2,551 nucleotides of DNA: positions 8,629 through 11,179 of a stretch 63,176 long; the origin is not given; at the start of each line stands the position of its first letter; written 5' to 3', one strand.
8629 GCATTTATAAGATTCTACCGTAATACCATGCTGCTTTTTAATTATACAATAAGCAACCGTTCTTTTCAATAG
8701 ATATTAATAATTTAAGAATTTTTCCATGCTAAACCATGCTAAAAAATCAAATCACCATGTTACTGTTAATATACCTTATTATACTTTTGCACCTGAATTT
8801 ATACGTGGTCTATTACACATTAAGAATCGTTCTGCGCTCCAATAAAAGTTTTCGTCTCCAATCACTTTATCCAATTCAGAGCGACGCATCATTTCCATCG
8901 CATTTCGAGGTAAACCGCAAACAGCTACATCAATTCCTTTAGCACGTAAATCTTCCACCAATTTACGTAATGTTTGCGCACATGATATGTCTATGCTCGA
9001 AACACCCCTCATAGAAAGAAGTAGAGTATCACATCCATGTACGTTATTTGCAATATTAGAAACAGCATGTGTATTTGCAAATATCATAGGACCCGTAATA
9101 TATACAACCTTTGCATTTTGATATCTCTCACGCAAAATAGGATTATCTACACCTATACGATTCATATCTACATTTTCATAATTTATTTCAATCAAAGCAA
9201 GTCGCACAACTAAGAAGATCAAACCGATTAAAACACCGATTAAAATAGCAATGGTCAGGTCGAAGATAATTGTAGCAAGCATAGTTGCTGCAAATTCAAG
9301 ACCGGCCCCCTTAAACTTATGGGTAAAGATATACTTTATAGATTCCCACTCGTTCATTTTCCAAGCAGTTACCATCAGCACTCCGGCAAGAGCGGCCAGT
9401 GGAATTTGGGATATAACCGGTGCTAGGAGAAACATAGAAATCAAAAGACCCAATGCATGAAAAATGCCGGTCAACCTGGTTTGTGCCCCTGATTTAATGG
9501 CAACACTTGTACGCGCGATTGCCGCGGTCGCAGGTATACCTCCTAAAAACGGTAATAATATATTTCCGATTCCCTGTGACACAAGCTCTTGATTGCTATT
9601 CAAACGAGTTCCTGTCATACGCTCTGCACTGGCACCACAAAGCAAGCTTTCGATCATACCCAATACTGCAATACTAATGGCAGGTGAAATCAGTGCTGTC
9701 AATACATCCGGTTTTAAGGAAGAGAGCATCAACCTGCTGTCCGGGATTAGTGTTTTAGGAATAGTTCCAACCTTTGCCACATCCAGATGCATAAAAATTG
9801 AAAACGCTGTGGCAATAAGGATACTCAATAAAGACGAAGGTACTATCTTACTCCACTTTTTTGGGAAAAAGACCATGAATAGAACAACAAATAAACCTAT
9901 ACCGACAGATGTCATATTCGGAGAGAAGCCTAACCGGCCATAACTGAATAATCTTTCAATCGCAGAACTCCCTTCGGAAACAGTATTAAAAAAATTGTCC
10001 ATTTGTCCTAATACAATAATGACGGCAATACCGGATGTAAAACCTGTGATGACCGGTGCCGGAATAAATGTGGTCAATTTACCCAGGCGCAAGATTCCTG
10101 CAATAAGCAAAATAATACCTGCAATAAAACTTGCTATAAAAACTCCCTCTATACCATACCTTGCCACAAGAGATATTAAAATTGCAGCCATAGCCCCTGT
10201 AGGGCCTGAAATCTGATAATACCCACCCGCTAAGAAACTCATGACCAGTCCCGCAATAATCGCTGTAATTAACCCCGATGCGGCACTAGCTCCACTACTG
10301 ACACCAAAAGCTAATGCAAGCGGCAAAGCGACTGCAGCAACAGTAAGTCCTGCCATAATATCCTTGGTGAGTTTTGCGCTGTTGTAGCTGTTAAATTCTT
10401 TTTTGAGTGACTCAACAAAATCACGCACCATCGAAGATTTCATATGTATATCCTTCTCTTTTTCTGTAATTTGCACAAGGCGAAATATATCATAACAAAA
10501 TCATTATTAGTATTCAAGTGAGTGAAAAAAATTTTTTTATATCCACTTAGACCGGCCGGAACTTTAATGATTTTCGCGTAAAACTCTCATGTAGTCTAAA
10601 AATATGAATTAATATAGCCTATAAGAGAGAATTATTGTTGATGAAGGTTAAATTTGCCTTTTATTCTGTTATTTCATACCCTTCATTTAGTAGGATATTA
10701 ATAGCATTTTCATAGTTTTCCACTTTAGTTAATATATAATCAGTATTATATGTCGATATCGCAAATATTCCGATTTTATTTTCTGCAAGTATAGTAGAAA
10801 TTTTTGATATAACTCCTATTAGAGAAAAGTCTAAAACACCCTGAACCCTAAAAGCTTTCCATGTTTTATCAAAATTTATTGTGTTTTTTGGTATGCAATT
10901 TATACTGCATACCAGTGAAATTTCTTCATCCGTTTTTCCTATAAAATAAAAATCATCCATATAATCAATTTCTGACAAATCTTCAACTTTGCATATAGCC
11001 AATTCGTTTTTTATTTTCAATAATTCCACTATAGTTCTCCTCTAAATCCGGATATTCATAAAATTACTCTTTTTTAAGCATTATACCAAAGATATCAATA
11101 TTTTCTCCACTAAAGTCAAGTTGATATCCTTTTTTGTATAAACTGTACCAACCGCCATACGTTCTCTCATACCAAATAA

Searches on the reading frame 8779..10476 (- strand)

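Call 8: search_protein_families(library=pfam, proteins=[window:8779-10476:-], max_evalue=0.001)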
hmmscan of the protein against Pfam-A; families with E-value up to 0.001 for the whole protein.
window:8779-10476:- (565 aa): 3 families
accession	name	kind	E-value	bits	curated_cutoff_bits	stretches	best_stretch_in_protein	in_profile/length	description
PF00916.26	Sulfate_transp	-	6.6e-73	246.1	23.2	1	36-384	1-367/380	Sulfate permease family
PF01740.26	STAS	-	2e-12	47.3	22.6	1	450-543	5-98/106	STAS domain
PF13466.11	STAS_2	-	0.00025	21.6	29.2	1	481-536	26-80/80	STAS domain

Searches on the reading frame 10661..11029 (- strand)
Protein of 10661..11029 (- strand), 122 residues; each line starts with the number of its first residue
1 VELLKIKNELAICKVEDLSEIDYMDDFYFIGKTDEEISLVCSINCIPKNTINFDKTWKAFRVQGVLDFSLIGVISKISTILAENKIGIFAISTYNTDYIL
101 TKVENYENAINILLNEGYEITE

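Call 8: search_protein_families(library=pfam, proteins=[window:10661-11029:-], max_evalue=0.001)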
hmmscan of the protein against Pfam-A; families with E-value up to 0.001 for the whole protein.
window:10661-11029:- (122 aa): 2 families
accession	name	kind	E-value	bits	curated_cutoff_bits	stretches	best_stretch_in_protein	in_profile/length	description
PF13840.12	ACT_7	-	6e-20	71.3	27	1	54-113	3-63/65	ACT domain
PF21631.3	A9CJY8-like_N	-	1.5e-05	24.9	27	1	24-49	20-45/45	A9CJY8-like, N-terminal domain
